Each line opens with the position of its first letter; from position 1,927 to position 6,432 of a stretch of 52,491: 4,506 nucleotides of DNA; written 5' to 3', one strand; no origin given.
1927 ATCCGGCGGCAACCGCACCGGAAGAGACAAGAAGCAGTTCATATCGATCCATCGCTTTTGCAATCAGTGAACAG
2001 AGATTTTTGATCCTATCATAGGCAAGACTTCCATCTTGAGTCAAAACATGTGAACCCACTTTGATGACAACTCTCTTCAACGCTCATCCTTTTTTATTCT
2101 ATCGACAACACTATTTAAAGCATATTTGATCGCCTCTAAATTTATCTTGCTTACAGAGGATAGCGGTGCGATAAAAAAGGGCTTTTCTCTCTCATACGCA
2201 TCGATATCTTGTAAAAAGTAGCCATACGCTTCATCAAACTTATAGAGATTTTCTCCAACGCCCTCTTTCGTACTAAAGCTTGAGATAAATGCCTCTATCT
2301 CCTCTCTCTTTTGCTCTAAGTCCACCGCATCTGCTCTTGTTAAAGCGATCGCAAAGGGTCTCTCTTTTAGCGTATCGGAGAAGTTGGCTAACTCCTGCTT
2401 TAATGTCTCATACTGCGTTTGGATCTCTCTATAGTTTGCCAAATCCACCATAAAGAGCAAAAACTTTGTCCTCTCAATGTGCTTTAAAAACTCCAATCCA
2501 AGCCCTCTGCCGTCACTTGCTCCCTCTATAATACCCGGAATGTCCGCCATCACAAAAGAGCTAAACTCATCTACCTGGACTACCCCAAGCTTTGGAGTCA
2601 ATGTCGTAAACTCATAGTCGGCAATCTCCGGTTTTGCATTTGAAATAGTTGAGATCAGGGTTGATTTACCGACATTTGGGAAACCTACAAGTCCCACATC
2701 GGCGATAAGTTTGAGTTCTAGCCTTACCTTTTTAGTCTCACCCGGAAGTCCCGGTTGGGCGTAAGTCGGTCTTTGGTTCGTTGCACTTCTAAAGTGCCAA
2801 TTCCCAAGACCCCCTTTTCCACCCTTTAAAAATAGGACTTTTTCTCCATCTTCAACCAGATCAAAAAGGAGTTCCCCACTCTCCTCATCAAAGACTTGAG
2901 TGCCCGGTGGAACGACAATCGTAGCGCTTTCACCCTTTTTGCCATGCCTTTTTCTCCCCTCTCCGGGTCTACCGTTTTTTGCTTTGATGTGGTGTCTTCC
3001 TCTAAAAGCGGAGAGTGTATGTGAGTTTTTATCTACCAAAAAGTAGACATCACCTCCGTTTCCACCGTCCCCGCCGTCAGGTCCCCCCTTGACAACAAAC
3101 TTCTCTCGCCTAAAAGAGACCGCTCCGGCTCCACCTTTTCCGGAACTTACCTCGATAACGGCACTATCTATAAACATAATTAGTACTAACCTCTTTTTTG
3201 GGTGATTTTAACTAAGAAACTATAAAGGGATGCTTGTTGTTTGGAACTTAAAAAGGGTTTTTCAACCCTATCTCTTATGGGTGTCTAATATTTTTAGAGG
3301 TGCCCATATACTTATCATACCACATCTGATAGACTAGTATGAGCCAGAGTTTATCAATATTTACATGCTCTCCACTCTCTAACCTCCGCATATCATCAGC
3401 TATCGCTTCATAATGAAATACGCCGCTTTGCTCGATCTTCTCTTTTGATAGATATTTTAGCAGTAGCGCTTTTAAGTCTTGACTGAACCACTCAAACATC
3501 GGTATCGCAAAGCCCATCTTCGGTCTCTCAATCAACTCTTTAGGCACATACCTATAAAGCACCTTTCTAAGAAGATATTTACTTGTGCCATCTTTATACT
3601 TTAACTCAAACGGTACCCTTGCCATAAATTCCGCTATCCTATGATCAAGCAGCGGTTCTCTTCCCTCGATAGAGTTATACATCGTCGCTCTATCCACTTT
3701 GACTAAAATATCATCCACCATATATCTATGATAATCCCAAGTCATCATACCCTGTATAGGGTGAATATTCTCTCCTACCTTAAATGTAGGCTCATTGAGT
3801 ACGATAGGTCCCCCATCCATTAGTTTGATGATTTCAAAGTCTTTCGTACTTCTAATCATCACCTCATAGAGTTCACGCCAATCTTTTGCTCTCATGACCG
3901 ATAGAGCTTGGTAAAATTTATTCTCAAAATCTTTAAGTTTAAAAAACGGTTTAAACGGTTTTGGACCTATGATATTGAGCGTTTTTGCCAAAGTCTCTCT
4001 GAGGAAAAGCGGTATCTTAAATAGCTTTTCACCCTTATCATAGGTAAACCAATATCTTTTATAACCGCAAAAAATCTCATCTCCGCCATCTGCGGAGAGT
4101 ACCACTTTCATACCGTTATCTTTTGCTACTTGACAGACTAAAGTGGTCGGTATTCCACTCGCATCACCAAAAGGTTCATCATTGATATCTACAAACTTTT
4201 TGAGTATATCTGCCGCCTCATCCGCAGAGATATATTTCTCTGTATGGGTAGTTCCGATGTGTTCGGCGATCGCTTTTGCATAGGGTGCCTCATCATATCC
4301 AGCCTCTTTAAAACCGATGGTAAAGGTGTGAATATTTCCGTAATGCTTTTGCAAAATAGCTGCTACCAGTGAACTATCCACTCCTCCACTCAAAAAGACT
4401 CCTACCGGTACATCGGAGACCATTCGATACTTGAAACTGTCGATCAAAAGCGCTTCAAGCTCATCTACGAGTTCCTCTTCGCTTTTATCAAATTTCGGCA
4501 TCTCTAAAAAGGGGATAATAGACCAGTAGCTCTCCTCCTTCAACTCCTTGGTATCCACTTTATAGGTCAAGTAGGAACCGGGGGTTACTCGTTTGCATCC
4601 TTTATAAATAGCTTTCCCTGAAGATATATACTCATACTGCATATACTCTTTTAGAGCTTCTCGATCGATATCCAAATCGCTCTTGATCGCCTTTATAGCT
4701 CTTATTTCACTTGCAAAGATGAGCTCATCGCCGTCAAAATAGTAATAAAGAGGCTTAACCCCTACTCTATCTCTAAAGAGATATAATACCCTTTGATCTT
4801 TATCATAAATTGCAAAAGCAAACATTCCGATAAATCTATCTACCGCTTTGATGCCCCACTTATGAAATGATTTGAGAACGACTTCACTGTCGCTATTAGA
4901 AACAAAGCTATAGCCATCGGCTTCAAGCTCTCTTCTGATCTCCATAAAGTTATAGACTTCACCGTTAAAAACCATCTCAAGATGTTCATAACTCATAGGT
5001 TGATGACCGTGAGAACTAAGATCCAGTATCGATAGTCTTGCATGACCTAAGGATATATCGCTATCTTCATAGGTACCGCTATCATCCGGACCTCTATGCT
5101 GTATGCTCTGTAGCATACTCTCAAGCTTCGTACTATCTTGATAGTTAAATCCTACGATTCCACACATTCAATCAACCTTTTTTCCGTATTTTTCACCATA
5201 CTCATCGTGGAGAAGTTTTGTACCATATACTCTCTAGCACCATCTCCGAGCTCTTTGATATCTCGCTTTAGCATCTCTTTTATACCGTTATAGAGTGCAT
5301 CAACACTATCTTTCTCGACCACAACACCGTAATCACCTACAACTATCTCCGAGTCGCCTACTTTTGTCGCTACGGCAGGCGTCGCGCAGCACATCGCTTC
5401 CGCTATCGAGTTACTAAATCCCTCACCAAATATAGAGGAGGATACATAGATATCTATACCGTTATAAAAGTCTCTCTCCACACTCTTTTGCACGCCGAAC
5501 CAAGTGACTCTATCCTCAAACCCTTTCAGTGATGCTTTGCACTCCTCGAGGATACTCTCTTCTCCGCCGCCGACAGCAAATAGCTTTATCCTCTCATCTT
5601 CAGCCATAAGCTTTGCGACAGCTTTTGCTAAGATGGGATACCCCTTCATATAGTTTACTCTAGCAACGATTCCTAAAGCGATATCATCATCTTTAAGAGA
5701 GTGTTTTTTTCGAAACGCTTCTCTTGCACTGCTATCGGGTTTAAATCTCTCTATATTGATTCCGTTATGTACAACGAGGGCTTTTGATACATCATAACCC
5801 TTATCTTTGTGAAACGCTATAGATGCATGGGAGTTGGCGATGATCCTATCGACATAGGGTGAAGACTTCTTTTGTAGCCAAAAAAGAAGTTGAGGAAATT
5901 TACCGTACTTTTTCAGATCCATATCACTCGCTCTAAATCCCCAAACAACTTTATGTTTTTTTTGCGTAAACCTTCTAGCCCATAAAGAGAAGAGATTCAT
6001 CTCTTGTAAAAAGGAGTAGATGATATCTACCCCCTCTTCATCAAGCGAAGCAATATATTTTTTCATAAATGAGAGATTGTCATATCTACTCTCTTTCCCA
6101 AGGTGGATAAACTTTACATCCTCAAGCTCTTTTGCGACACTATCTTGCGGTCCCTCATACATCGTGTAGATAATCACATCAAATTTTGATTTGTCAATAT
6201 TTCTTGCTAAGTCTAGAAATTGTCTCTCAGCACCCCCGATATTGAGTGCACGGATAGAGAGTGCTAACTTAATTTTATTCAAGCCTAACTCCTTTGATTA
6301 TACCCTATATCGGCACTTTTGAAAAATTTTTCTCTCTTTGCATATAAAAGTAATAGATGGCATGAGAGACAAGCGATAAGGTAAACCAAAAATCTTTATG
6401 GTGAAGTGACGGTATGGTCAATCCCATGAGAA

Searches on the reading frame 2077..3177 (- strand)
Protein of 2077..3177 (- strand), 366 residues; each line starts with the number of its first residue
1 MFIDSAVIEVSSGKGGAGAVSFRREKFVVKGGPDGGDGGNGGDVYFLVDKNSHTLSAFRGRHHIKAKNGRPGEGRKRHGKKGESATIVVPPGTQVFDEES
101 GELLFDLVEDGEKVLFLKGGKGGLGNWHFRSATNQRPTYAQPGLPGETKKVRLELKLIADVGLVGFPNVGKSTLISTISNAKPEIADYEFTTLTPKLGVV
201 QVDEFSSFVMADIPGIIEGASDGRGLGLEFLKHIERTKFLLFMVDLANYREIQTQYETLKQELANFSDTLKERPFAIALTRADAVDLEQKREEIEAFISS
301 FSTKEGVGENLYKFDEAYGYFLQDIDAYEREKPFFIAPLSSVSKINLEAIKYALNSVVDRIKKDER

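Call 29: search_protein_families(library=ncbifam, proteins=[window:2077-3177:-], max_evalue=0.00001)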
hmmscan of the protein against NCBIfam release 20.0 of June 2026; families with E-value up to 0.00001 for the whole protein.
window:2077-3177:- (366 aa): 12 families
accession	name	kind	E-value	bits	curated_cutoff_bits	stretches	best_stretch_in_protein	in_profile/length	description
NF008956.1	PRK12299.1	equivalog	7e-133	442.6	300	1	1-299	1-296/327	GTPase ObgE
NF008955.0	PRK12297.1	equivalog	2.9e-127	425.2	406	1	1-302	2-302/429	GTPase ObgE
TIGR02729.1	Obg_CgtA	equivalog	9.9e-126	419.2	280.25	1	2-301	1-302/329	Obg family GTPase CgtA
NF008954.1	PRK12296.1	equivalog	3.9e-99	332.2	377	1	2-361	4-342/470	GTPase ObgE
NF007171.0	PRK09602.1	subfamily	1.1e-16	60.8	387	2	160-202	4-46/397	YchF-related putative GTPase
TIGR00092.1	TIGR00092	equivalog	1e-15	57.8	279.2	1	161-241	5-102/368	redox-regulated ATPase YchF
NF008280.0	PRK11058.1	equivalog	9.1e-10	37.9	441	1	158-289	197-326/426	ribosome rescue GTPase HflX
TIGR00231.1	small_GTP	domain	9.3e-10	38.5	42.5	1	160-295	5-137/164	GTP-binding protein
TIGR03156.1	GTP_HflX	equivalog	1.6e-09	37.2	216.75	1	156-293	187-321/351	GTPase HflX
NF000908.1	PRK00089.1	equivalog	1.8e-09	37.3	237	1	161-302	6-141/291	GTPase Era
TIGR00436.1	era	equivalog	9.9e-08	31.7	116.25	1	161-305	3-140/270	GTPase Era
TIGR03596.1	GTPase_YlqF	equivalog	1.3e-06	28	208.2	1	161-275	121-235/276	ribosome biogenesis GTPase YlqF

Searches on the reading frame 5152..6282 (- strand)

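Call 29: search_protein_families(library=ncbifam, proteins=[window:5152-6282:-], max_evalue=0.00001)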
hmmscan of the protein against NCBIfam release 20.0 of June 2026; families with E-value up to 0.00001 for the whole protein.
window:5152-6282:- (376 aa): 21 families
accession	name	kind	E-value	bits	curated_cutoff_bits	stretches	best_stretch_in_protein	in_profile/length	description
TIGR03088.1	stp2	hypoth_equivalog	9.2e-34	117.1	409.05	1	12-365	10-365/374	TIGR03088 family PEP-CTERM/XrtA system glycosyltransferase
TIGR02149.1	glgA_Coryne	subfamily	1.9e-18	66.8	302.4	1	131-366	132-383/391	glycogen synthase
NF050063.1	ProtGlycPglJ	equivalog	8.1e-18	64.8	500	1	5-341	3-333/363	N-acetylgalactosamine-N,N'-diacetylbacillosaminyl-diphospho-undecaprenol 4-alpha-N-acetylgalactosaminyltransferase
TIGR03449.1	mycothiol_MshA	equivalog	4.8e-16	58.7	462.5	1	145-359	166-389/406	D-inositol-3-phosphate glycosyltransferase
NF047684.1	TeichurnBiosyTuaC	equivalog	1.3e-14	54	550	1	108-344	129-358/391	teichuronic acid biosynthesis protein TuaC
NF038298.1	EPS_HpsO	equivalog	1.6e-14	53.5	575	1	135-359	138-373/388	hormogonium polysaccharide biosynthesis glycosyltransferase HpsO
NF041876.1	EPS_EpsE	equivalog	3.1e-14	53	400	1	167-360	187-383/389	exopolysaccharide biosynthesis GT4 family glycosyltransferase EpsE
TIGR04157.1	glyco_rSAM_CFB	subfamily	5.5e-13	48.7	400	1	142-314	168-339/406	TIGR04157 family glycosyltransferase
TIGR04063.1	stp3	hypoth_equivalog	2.7e-12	46.3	442.05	1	161-355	175-377/397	TIGR04063 family PEP-CTERM/XrtA system glycosyltransferase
TIGR03999.1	thiol_BshA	equivalog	1.1e-11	44.3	273.7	1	168-368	169-368/375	N-acetyl-alpha-D-glucosaminyl L-malate synthase BshA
NF053787.1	GlcN_PG_synth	equivalog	1.7e-11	43.6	480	1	145-366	145-352/361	N-acetylglucosaminyl phosphatidylglycerol synthase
NF007640.0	PRK10307.1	subfamily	1.4e-09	37.4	276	1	120-372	148-406/411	WcaI family glycosyltransferase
NF046085.1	XrtY_assoc_Gly1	equivalog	3.2e-09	36.1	400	1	187-364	196-375/387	XrtY-associated glycosyltransferase XYAG1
NF038295.1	EPS_HpsP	equivalog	7.3e-09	35.1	550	1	166-364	176-378/388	hormogonium polysaccharide biosynthesis glycosyltransferase HpsP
NF012028.0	PRK15484.1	subfamily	2.1e-08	33.7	618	1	147-371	143-376/380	lipopolysaccharide N-acetylglucosaminyltransferase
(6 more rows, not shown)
